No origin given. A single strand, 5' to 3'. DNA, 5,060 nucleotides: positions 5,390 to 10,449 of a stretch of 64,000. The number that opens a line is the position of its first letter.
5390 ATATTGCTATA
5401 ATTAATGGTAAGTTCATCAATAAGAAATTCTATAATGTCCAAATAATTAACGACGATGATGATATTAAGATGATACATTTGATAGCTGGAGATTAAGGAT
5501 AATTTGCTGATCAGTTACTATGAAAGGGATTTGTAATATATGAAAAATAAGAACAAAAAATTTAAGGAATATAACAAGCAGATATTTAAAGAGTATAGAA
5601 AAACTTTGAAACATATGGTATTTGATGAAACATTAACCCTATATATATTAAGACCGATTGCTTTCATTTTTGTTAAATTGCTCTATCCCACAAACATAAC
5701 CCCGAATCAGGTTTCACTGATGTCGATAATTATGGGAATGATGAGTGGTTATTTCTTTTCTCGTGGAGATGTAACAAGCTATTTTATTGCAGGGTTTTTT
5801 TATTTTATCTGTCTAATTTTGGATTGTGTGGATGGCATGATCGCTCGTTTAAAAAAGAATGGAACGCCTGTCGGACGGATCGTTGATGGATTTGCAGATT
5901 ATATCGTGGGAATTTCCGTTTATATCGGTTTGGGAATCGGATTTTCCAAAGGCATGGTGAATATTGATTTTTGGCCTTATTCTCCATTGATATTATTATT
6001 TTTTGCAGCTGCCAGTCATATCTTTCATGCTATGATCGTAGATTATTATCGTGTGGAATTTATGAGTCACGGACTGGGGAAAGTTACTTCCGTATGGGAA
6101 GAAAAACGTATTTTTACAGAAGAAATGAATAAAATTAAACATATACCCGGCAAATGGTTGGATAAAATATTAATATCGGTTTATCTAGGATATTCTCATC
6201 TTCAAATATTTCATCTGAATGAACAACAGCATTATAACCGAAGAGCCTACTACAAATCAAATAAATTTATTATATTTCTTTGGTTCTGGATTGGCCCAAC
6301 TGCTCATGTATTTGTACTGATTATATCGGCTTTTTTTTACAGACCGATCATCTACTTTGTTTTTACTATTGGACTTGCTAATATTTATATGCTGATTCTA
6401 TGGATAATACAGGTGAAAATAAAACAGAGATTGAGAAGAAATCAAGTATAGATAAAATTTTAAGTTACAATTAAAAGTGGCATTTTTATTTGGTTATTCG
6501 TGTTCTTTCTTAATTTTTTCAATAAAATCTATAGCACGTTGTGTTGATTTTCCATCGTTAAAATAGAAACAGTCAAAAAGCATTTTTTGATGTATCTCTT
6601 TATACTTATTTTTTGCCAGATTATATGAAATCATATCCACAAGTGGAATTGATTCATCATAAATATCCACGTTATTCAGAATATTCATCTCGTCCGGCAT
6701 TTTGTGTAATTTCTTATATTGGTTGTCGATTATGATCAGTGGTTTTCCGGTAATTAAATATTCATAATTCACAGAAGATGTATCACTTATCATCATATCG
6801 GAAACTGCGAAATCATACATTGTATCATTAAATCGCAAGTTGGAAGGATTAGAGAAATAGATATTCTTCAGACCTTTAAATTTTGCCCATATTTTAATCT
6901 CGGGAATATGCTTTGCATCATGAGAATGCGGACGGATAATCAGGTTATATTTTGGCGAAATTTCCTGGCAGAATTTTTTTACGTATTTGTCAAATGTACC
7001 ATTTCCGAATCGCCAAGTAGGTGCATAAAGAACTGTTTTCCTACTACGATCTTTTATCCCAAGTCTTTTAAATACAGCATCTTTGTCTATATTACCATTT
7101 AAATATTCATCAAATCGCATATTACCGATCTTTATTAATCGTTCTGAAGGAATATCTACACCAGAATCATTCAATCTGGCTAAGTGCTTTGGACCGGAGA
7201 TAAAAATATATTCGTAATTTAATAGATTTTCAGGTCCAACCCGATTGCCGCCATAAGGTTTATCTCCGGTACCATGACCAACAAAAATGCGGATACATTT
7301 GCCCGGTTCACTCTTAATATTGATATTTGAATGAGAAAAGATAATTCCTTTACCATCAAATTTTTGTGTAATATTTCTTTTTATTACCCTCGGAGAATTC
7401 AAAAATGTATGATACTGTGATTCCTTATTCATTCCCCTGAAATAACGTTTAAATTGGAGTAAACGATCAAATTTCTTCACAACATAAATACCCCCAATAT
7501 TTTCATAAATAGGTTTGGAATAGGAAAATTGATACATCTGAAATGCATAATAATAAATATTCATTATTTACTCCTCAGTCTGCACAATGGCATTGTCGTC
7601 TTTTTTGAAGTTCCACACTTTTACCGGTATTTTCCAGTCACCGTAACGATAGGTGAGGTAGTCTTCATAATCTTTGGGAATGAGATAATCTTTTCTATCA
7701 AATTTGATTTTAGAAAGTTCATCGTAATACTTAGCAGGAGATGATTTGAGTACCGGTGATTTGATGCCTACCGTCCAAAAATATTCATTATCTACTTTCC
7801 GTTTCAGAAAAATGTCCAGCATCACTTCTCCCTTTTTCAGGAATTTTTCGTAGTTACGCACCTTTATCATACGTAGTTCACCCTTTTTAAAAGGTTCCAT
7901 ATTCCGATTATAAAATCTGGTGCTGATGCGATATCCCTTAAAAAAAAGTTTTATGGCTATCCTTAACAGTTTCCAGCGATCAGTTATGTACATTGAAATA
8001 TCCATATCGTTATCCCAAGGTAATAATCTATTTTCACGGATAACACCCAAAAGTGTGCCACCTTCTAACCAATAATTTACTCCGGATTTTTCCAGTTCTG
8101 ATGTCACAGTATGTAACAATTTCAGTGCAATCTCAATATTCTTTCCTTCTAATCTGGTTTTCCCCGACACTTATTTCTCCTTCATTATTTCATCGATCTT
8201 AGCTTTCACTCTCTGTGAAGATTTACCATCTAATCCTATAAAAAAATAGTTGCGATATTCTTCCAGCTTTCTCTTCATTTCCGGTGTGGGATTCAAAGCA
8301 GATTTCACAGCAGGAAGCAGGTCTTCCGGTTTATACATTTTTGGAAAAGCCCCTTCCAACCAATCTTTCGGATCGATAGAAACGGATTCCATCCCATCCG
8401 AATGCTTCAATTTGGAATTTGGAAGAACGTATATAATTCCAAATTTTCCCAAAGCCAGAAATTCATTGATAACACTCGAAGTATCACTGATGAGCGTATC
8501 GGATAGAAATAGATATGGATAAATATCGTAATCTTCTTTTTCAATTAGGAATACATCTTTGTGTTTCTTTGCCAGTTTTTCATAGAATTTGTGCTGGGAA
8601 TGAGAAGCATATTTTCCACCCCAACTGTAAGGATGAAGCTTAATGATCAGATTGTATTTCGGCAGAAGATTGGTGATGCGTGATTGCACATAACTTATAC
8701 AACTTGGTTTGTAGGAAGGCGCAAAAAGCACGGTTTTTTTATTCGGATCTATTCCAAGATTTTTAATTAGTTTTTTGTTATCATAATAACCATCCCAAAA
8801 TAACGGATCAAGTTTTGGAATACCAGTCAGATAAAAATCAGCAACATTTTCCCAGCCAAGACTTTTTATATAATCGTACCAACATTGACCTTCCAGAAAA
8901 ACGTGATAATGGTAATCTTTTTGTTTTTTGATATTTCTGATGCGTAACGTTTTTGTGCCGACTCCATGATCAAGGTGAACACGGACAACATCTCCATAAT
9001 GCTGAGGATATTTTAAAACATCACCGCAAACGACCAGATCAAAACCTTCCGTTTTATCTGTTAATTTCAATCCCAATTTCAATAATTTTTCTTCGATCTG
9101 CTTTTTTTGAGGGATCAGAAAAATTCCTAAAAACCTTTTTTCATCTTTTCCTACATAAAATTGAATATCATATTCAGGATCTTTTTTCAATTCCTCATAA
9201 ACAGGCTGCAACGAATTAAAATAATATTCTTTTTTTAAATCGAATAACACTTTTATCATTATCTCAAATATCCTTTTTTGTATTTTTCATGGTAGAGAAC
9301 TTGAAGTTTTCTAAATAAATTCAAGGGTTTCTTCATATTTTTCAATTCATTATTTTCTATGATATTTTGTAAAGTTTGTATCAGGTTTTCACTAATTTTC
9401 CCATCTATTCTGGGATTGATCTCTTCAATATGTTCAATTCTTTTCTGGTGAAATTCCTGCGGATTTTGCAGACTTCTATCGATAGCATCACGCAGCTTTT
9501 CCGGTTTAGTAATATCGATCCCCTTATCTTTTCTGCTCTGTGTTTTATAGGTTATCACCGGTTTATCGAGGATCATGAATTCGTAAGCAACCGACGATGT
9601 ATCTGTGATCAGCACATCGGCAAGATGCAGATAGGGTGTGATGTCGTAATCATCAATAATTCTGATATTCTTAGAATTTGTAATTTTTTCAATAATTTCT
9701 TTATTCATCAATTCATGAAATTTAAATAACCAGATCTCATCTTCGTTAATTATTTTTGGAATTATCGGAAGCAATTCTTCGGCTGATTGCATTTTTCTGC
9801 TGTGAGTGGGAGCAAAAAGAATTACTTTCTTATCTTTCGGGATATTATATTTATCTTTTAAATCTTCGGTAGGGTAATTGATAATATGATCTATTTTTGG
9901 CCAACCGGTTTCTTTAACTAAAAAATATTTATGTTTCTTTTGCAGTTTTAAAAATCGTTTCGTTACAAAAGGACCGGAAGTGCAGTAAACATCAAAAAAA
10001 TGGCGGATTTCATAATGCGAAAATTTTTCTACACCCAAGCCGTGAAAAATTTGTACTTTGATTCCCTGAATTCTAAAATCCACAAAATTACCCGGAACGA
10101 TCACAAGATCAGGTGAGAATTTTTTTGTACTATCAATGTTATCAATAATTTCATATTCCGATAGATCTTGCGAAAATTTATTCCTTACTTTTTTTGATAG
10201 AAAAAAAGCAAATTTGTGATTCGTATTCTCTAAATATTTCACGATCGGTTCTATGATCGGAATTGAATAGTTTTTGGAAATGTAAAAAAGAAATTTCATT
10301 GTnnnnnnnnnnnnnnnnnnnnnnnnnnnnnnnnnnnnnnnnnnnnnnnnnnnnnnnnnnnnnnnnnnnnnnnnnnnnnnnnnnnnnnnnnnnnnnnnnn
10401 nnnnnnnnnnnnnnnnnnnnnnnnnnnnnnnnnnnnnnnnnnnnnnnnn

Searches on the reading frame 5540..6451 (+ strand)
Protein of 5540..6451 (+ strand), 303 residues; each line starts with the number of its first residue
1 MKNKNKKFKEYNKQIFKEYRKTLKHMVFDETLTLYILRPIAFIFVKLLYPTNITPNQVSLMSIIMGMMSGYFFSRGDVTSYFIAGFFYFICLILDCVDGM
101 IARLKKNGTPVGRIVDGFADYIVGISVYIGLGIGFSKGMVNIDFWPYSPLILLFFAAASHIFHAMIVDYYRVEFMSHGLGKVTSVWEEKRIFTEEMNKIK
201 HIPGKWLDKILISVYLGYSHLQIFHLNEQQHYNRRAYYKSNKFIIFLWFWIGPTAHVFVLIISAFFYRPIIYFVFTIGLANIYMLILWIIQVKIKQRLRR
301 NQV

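Call 50: search_protein_families(library=pfam, proteins=[window:5540-6451:+], max_evalue=0.00001)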
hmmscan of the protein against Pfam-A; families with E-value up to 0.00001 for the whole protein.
window:5540-6451:+ (303 aa): 1 family
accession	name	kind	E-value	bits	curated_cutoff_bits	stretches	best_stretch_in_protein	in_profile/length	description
PF01066.26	CDP-OH_P_transf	-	1.1e-12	49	22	1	53-175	2-114/152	CDP-alcohol phosphatidyltransferase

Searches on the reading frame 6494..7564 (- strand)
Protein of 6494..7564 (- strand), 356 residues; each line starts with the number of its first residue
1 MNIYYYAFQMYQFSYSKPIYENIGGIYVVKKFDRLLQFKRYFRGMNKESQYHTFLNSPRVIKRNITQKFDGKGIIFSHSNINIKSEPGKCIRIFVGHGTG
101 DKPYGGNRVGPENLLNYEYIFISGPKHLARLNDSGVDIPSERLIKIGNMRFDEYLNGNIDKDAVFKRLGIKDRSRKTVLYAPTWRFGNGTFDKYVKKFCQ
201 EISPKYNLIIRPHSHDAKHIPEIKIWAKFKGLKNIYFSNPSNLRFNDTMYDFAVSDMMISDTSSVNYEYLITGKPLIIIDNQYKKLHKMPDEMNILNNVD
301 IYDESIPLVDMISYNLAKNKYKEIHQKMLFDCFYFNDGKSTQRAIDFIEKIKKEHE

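Call 50: search_protein_families(library=pfam, proteins=[window:6494-7564:-], max_evalue=0.00001)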
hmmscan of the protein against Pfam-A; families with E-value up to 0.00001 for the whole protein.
window:6494-7564:- (356 aa): 1 family
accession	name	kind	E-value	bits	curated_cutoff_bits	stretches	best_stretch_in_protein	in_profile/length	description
PF04464.20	Glyphos_transf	-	2.8e-19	69.7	22.1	1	116-349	134-366/367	CDP-Glycerol:Poly(glycerophosphate) glycerophosphotransferase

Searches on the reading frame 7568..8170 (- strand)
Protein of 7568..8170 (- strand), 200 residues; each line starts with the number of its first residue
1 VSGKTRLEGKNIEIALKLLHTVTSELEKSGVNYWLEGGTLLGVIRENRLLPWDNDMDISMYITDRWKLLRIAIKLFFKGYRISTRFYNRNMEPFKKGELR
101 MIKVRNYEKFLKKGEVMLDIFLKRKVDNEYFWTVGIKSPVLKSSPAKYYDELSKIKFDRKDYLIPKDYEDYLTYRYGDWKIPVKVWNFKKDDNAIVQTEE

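Call 50: search_protein_families(library=pfam, proteins=[window:7568-8170:-], max_evalue=0.00001)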
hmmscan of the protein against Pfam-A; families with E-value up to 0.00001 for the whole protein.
window:7568-8170:- (200 aa): 1 family
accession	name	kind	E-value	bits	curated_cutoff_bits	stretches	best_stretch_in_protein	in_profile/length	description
PF04991.19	LicD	-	2.2e-20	74.2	22.6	1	27-132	2-108/227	LicD family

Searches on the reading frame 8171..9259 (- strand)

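Call 50: search_protein_families(library=pfam, proteins=[window:8171-9259:-], max_evalue=0.00001)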
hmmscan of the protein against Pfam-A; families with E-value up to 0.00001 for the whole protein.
window:8171-9259:- (362 aa): 1 family
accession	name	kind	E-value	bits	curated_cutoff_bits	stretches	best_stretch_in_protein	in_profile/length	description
PF04464.20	Glyphos_transf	-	7.8e-18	65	22.1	1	142-355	160-365/367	CDP-Glycerol:Poly(glycerophosphate) glycerophosphotransferase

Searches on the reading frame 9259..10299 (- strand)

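Call 50: search_protein_families(library=pfam, proteins=[window:9259-10299:-], max_evalue=0.00001)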
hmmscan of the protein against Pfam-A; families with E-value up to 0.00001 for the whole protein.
window:9259-10299:- (346 aa): 2 families
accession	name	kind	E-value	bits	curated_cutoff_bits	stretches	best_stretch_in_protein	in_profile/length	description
PF04464.20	Glyphos_transf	-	2e-23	83.4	22.1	1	123-257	155-301/367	CDP-Glycerol:Poly(glycerophosphate) glycerophosphotransferase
PF02350.25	Epimerase_2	-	2.1e-09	37.2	30.6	1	127-310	146-346/347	UDP-N-acetylglucosamine 2-epimerase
